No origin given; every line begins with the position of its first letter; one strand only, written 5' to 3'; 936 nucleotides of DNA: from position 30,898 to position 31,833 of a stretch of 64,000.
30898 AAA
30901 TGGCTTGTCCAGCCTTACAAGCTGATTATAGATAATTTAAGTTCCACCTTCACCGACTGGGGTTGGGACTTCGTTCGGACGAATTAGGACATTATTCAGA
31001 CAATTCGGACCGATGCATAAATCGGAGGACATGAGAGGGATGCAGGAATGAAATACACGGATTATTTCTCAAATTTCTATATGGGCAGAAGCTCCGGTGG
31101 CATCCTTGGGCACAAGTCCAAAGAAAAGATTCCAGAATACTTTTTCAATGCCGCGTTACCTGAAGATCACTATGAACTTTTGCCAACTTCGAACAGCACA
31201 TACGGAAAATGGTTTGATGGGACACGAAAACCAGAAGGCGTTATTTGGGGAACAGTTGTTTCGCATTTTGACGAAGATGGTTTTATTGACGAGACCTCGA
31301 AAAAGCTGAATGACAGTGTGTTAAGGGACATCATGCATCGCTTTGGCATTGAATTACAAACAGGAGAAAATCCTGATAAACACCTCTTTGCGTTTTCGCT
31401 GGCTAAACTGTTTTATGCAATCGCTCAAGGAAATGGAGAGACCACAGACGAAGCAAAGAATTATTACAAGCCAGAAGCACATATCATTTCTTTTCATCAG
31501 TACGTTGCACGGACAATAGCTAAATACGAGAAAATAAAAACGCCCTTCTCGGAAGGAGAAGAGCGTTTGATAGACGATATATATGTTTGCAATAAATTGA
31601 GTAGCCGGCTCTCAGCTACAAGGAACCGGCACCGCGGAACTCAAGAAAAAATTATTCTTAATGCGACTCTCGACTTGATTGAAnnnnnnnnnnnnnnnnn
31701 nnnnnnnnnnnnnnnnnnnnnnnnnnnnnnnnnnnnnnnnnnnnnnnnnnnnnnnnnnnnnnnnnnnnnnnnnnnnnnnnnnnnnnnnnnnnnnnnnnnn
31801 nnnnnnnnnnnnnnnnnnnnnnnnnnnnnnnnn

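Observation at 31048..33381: NACHT/STAND NTPase with unassignable N-terminal (~215 aa) and C-terminal (~300 aa) regions: candidate uncharacterised NLR-like defence protein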

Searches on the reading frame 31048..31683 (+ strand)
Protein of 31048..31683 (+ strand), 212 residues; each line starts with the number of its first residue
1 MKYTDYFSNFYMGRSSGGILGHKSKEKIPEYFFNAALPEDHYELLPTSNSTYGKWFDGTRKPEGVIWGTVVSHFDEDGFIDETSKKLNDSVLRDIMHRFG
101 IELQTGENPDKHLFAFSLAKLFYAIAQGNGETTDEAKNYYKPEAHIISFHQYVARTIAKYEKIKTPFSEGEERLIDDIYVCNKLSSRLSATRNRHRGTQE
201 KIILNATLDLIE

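Call 23: search_solved_structures(query=A2, max_evalue=10, show_alignments=3)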
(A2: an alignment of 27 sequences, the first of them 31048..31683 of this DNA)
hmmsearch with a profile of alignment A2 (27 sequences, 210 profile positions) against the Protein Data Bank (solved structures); distinct sequences matched with E-value up to 10: 3.
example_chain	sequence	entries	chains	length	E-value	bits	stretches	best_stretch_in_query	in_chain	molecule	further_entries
1iyj_B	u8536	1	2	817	0.59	12.8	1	82-163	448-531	breast cancer susceptibility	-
4pfi_A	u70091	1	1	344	0.75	12.4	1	45-132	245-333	TRAP dicarboxylate transporter-DctP subunit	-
8ouw_5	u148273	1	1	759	0.87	12.2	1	32-109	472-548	DNA replication licensing factor mcm-5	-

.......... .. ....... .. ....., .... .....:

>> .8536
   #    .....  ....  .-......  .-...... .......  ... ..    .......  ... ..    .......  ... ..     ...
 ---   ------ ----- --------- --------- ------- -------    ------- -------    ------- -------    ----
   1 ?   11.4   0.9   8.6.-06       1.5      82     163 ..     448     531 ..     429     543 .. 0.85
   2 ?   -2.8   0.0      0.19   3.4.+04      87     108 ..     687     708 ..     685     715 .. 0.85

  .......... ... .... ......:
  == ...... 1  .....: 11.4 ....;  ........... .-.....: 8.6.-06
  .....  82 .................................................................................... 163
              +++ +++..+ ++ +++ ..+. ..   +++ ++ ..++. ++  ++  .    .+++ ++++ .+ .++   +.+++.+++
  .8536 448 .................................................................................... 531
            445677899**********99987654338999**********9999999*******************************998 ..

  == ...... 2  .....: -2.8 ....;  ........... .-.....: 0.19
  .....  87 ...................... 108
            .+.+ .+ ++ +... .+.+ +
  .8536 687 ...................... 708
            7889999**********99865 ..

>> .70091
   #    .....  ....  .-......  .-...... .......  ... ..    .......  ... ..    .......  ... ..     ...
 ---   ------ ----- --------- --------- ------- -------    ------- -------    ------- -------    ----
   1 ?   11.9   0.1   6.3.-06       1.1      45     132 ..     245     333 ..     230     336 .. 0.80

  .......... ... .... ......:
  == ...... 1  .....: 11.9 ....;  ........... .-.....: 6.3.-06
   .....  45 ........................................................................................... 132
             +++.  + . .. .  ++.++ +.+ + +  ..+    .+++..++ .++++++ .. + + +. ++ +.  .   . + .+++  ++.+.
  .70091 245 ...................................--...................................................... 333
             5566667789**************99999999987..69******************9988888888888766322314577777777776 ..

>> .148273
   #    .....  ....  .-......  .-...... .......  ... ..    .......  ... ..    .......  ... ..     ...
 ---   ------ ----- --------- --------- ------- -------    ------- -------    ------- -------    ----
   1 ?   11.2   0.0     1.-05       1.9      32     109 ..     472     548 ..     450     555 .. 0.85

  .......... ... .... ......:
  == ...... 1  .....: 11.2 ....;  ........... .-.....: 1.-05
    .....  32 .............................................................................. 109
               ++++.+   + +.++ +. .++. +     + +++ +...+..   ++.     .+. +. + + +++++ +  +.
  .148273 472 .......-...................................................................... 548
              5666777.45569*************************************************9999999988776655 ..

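Call 24: search_protein_families(library=pfam, alignment_id=A2, max_evalue=10)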
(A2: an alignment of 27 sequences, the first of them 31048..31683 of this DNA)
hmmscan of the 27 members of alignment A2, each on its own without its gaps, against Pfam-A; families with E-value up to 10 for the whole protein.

A. member 1, window:31048-31683:+ (212 aa): 1 family
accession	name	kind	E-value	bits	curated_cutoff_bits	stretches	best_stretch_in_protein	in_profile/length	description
PF18235.6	OST_P2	-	0.15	12.5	25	1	101-157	31-86/133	Oligosaccharyltransferase Peripheral 2 domain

B. families by the number of members that match (of 27 scanned): 8 families
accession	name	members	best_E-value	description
PF18235.6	OST_P2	2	0.12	Oligosaccharyltransferase Peripheral 2 domain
PF16187.10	Peptidase_M16_M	1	0.027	Middle or third domain of peptidase_M16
PF16240.10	DUF4899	1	0.063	Domain of unknown function (DUF4899)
PF18101.7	Pan3_PK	1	0.11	Pan3 Pseudokinase domain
PF20940.2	SSV1_D-63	1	0.16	Sulfolobus spindle-shape virus 1, protein D-63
PF21194.3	TadZ-like_ARD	1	0.16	TadZ-like, receiver domain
PF10200.14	Ndufs5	1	0.22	NADH:ubiquinone oxidoreductase, NDUFS5-15kDa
PF19282.5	Exportin-T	1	0.24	Exportin-T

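Call 32: predict_structure(alignment_id=A2)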
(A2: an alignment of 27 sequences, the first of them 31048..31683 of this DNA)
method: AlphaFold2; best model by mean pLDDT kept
length: 212 residues; sequences in the alignment: 27
mean_pLDDT: 82.6   pTM: 0.67
mean pLDDT of the five models: 82.6, 82.1, 80.6, 80.1, 79.4
residues with pLDDT >= 90: 130; 70-90: 16; 50-70: 58; < 50: 8
segments of 3 or more residues with pLDDT < 50: 190-195
pLDDT, mean of each block of 10 residues (from residue 1): 97 91 95 96 94 97 96 96 96 95 89 96 97 94 62 67 57 54 55 49 64 60
secondary structure, 60 per line:
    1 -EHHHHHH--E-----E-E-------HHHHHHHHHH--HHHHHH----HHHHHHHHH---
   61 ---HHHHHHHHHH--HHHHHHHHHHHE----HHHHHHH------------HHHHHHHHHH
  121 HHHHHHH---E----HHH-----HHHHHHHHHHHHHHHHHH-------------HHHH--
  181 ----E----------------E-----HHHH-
elements in order: H3-8 H27-36 H39-44 H49-57 H64-73 H76-86 H92-98 H111-127 H144-161 H175-178 H208-211

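Call 41: fold_search(model_id=the predicted structure, library=pdb)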
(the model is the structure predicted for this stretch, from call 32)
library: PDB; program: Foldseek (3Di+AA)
matches with E <= 10: 80; with E <= 0.001: 0
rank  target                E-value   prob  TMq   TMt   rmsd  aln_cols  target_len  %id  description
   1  9zjs_B                9.9e-01  0.04  0.12  0.04  16.7       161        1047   14  Human sterile alpha motif domain-containing protein 9 (SAMD9), asymmetric dimer "shell" shape (released 2026-02-25)
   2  4xxn                  1.6e+00  0.02  0.11  0.10  20.9       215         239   10  Structure of PE-PPE domains of ESX-1 secreted protein EspB, I222 (released 2015-02-18)
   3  7am2_BQ               1.6e+00  0.06  0.16  0.10  16.5       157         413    8  Intermediate assembly of the Large subunit from Leishmania major mitochondrial ribosome (released 2021-04-28)
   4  8by4                  2.1e+00  0.04  0.16  0.22  12.4       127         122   14  Crystal structure of Odorant Binding Protein 1 from Aedes albopictus (Asian tiger mosquito) (released 2023-10-18)
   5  6ob2_B                2.3e+00  0.02  0.11  0.10  20.7       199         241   10  Crystal structure of wild-type KRAS (GMPPNP-bound) in complex with GAP-related domain (GRD) of neurofibromin (NF1) (released 2019-10-16)
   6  9zjs_A                2.4e+00  0.06  0.20  0.06  13.5       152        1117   15  Human sterile alpha motif domain-containing protein 9 (SAMD9), asymmetric dimer "shell" shape (released 2026-02-25)
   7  3uuc_A                2.4e+00  0.05  0.14  0.14  16.9       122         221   11  Crystal structure of hERa-LBD (wt) in complex with bisphenol-C (released 2012-08-22)
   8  7zcv_B                2.6e+00  0.07  0.20  0.16  17.1       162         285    7  Rgg144 of Streptococcus pneumoniae (released 2022-06-01)
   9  7mqa_SB               3.2e+00  0.04  0.19  0.12  19.8       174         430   13  Cryo-EM structure of the human SSU processome, state post-A1 (released 2021-09-22)
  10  8y9n_A                3.2e+00  0.02  0.13  0.06  13.4       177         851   14  Cas12h1-crRNA-dsDNA ternary complex (released 2025-02-12)
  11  5v5u_A                3.6e+00  0.03  0.14  0.11  15.5       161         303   10  Crystal structure of leucine-rich protein regulator, ElrR, from Enterococcus faecalis (released 2018-09-19)
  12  6lqs_3D               3.9e+00  0.01  0.09  0.06  23.4       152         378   11  Cryo-EM structure of 90S small subunit preribosomes in transition states (State D) (released 2020-09-16)
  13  9ncd_A                4.3e+00  0.02  0.11  0.20  11.9        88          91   11  Crystal structure of the peanut allergen Ara h 9 with bound Fab IGX-3103 and antiFab nanobody (released 2026-02-18)
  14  8pk5_B                4.3e+00  0.02  0.11  0.06  21.2       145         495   15  INTS13-INTS14 complex with ZNF609 (released 2024-07-03)
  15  5n9y_A                4.6e+00  0.02  0.13  0.10  18.9       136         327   11  The full-length structure of ZntB (released 2017-11-15)
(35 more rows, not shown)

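Call 42: search_protein_representatives(alignment_id=A2)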
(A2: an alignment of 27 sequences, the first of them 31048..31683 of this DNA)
Query: 27 sequences, 210 profile positions. Proteins with E-value up to 0.001 (for the whole library): 142; up to 1e-10: 108; up to 1e-30: 63. The best 142 are listed.
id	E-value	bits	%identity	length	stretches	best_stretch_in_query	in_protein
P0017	1.1e-83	296.2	-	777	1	1-209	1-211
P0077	7.4e-71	254.3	-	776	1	1-210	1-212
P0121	3.0e-69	249.0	-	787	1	1-210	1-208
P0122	6.4e-69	248.0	-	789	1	1-210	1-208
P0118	4.8e-67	241.8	-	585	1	1-210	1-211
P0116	1.7e-64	233.5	-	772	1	1-209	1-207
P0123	2.9e-62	226.2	-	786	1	1-210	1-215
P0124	1.9e-61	223.5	-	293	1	2-210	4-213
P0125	6.1e-60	218.6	-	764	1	1-210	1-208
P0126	1.6e-58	214.0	-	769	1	1-210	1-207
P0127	2.5e-57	210.1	-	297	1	1-209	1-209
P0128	7.0e-56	205.4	-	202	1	12-166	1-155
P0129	1.1e-55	204.7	-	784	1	1-209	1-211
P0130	1.6e-55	204.2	-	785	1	1-209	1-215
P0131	2.3e-55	203.7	-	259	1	1-210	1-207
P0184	7.2e-28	113.8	-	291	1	2-143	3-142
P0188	1.6e-26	109.5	-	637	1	2-141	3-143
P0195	3.2e-22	95.4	-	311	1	1-145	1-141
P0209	1.0e-15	74.2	-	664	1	1-144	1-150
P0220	5.7e-12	61.9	-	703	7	37-112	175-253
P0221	4.4e-11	59.0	-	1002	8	38-74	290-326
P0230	4.0e-08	49.3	-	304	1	1-144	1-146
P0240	4.1e-06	42.8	-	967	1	1-141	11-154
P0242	6.1e-06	42.2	-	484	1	1-143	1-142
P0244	7.0e-06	42.0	-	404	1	1-142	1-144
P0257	6.4e-04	35.6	-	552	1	32-146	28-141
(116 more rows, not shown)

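Call 43: search_protein_families(library=pfam, proteins=[P0188, P0209, P0184, P0195, P0240, P0242, P0244, P0257, P0220, P0221], max_evalue=0.01)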
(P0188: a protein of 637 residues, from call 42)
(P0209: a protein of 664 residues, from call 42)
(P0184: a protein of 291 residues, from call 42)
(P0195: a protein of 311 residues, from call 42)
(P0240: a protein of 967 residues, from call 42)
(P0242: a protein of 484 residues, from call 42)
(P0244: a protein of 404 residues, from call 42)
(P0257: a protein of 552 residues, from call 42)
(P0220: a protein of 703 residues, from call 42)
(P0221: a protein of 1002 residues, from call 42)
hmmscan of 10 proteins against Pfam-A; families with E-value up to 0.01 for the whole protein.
P0188 (637 aa): 0 families

P0209 (664 aa): 0 families

P0184 (291 aa): 0 families

P0195 (311 aa): 1 family
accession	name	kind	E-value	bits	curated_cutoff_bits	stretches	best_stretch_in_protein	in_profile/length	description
PF20282.3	CTD6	-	5.7e-42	143.6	26.4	1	171-306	1-130/130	C-terminal domain 6 of the ABC-three component (ABC-3C) systems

P0240 (967 aa): 5 families
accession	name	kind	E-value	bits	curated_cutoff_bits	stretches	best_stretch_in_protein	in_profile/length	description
PF03781.23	FGE-sulfatase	-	3.4e-41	142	23.3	1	705-957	4-255/255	Sulfatase-modifying factor enzyme 1-like domain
PF05729.18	NACHT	-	3.7e-11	43.6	26.7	1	260-419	3-162/167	NACHT domain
PF20720.3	nSTAND3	-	3.4e-05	24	27.2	1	256-305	16-64/155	Novel STAND NTPase 3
PF24883.2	NPHP3_N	-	0.0015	19.2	24.8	0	260-288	25-52/164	Nephrocystin 3, N-terminal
PF01935.23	DUF87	-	0.0089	16.6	23.2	0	262-289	28-56/220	Helicase HerA, central domain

P0242 (484 aa): 31 families (the best 25 are shown)
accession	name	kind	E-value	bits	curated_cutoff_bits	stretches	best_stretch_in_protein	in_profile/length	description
PF25173.1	Beta-prop_WDR3_1st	-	2.9e-16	60.1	154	2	403-474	101-173/184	WDR3 first beta-propeller domain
PF24796.1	WDR55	-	1.5e-14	54.2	200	2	251-445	93-294/296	WDR55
PF24807.1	WD40_CDC20-Fz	-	5.9e-11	42.6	200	2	236-326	30-124/292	CDC20/Fizzy WD40 domain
PF25172.1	Beta-prop_WDR3_2nd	-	1.9e-10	40.9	140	2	387-448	51-113/293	WDR3 second beta-propeller domain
PF25174.1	Beta-prop_THOC3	-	2.6e-10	40.2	305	1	408-459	39-92/272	THOC3 beta-propeller domain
PF24817.1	WD40_WDHD1_1st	-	2.7e-10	40.3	109.9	2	254-326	86-161/291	WDHD1 first WD40 domain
PF23411.1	Beta-prop_Vps41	-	3.5e-10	40.1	33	1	214-317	15-124/332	Vps42 beta-propeller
PF13570.13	Beta-prop_ACSF4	-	1.4e-09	38.2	133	1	224-329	144-250/329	Beta-alanine-activating enzyme, beta-propeller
PF25168.1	Beta-prop_WDR36-Utp21_2nd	-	5e-09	36.4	84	1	381-449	119-191/335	WDR36/Utp21 second beta-propeller domain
PF25171.1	Beta-prop_WDR36-Utp21_1st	-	1.5e-08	34.8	80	1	266-333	164-233/266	WDR36/Utp21 first beta-propeller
PF24814.1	WD40_Prp19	-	3.1e-08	33.5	320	1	393-462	26-97/281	Prp19 WD40 domain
PF00400.38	WD40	-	7.3e-08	33.1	27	1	408-443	4-39/39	WD domain, G-beta repeat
PF23409.1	Beta-prop_EML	-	8.7e-08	32.4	88.2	1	255-355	157-257/267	Echinoderm microtubule-associated protein first beta-propeller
PF23341.1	PEP5_VPS11_N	-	1.6e-07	31.2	40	1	376-446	26-102/338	PEP5/VPS11 N-terminal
PF23414.1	Beta-prop_EML_2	-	4.4e-07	30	90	0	264-325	93-156/266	Echinoderm microtubule-associated protein second beta-propeller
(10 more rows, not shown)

P0244 (404 aa): 0 families

P0257 (552 aa): 0 families

P0220 (703 aa): 47 families (the best 25 are shown)
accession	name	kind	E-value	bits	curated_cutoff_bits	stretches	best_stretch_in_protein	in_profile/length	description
PF01381.28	HTH_3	-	3.8e-144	469.2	23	8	81-134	2-55/55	Helix-turn-helix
PF12844.13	HTH_19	-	2.9e-115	376.7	30.2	8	589-646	1-58/64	Helix-turn-helix domain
PF13560.12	HTH_31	-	6.3e-102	334.4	27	8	588-645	2-60/64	Helix-turn-helix domain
PF13443.12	HTH_26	-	4.9e-42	142.4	22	3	5-62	1-59/63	Cro/C1-type HTH DNA-binding domain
PF15731.11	MqsA_antitoxin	-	1.2e-28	100.3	30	0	440-488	70-117/131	Antitoxin component of bacterial toxin-antitoxin system, MqsA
PF13384.12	HTH_23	-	2.1e-24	85.1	24.6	1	80-108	10-37/50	Homeodomain-like domain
PF04545.22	Sigma70_r4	-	9.9e-22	76.6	24.1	1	80-109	12-41/50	Sigma-70, region 4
PF13412.12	HTH_24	-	4e-19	68.4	21.9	0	80-105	9-34/48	Winged helix-turn-helix DNA-binding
PF07022.19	Phage_CI_repr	-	4.6e-19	69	22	0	90-136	14-59/65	Bacteriophage CI repressor helix-turn-helix domain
PF13744.12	HTH_37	-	1.6e-17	63.5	27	0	363-398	21-56/80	Helix-turn-helix domain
PF15943.11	YdaS_toxin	-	1.7e-13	50.6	30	0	527-561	11-45/65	Bacterial toxin YdaS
PF13518.12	HTH_28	-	2e-13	50.6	25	1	80-110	5-34/52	Helix-turn-helix domain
PF20432.4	Xre-like-HTH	-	2.6e-13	50.5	25.8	0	366-401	16-53/63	Antitoxin Xre-like helix-turn-helix domain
PF08281.18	Sigma70_r4_2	-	8.9e-13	48.1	25.7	0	80-105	18-43/54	Sigma-70, region 4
PF13413.12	HTH_25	-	3.8e-12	46.3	24.6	0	80-104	2-26/62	Helix-turn-helix domain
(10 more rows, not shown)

P0221 (1002 aa): 42 families (the best 25 are shown)
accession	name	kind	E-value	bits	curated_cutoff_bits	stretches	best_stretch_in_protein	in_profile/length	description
PF01381.28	HTH_3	-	7.9e-183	593.1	23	11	82-134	3-55/55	Helix-turn-helix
PF12844.13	HTH_19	-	6.8e-138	449.2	30.2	11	888-945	1-58/64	Helix-turn-helix domain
PF13560.12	HTH_31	-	7.9e-131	426.9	27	11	362-414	4-57/64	Helix-turn-helix domain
PF13443.12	HTH_26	-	7.9e-51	170.6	22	4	442-493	1-53/63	Cro/C1-type HTH DNA-binding domain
PF15731.11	MqsA_antitoxin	-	3.4e-31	108.5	30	1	719-792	55-127/131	Antitoxin component of bacterial toxin-antitoxin system, MqsA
PF13384.12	HTH_23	-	7.2e-25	86.5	24.6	0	441-471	6-37/50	Homeodomain-like domain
PF04545.22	Sigma70_r4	-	4.6e-24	84.1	24.1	0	8-28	14-34/50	Sigma-70, region 4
PF13412.12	HTH_24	-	1.4e-21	76.2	21.9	0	443-466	9-32/48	Winged helix-turn-helix DNA-binding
PF13744.12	HTH_37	-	1.4e-20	73.3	27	0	443-474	23-54/80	Helix-turn-helix domain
PF08667.16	BetR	-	7.1e-20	72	21.6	0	773-822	49-97/148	BetR domain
PF07022.19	Phage_CI_repr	-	1e-17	64.7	22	0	524-569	14-58/65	Bacteriophage CI repressor helix-turn-helix domain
PF13413.12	HTH_25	-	3.9e-15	55.8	24.6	0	363-387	1-25/62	Helix-turn-helix domain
PF08281.18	Sigma70_r4_2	-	8.4e-13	48.2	25.7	0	370-389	24-43/54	Sigma-70, region 4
PF12802.13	MarR_2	-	6.7e-12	45.8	27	0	14-32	19-38/61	MarR family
PF07638.17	Sigma70_ECF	-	6.7e-11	42.9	21.1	0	442-466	142-166/185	ECF sigma factor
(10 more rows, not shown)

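Call 47: find_encoding_contigs(protein=P0195, flank=8000, max_places=3)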
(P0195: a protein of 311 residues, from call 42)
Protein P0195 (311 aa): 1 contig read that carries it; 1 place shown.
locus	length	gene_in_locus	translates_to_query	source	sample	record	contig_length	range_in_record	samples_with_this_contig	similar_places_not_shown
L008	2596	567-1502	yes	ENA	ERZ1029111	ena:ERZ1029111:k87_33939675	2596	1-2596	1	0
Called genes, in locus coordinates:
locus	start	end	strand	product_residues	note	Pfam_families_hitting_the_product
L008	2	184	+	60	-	?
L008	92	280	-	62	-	-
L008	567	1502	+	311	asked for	PF20282:CTD6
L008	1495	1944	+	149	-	PF20288:MC2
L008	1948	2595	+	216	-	?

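Call 48: find_encoding_contigs(protein=P0240, flank=8000, max_places=3)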
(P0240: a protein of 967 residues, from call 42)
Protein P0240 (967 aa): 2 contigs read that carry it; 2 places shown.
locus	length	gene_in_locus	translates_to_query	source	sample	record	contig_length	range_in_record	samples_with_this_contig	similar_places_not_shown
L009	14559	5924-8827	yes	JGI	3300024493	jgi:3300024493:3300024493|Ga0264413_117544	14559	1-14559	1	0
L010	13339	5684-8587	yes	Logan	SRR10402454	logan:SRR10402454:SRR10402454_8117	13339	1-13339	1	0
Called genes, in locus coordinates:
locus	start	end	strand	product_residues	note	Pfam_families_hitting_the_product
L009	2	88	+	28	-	?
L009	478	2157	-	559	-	PF14362:DUF4407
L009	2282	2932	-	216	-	-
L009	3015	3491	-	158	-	PF20203:DUF6565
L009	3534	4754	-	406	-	PF00579:tRNA-synt_1b, PF22421:SYY_C-terminal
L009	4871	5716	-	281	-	PF02588:YitT_membrane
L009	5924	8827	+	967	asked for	PF05729:NACHT, PF03781:FGE-sulfatase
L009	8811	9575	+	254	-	PF01209:Ubie_methyltran, PF13489:Methyltransf_23, PF00398:RrnaAD (weak), PF05175:MTS, PF08241:Methyltransf_11, PF08242:Methyltransf_12, PF13649:Methyltransf_25, PF13847:Methyltransf_31, +2 more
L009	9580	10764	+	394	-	PF00108:Thiolase_N, PF02803:Thiolase_C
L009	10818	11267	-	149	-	-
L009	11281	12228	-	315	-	-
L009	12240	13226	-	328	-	PF00106:adh_short, PF13561:adh_short_C2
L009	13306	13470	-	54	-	-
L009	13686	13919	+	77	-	-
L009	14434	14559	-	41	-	?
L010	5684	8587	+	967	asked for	PF05729:NACHT, PF03781:FGE-sulfatase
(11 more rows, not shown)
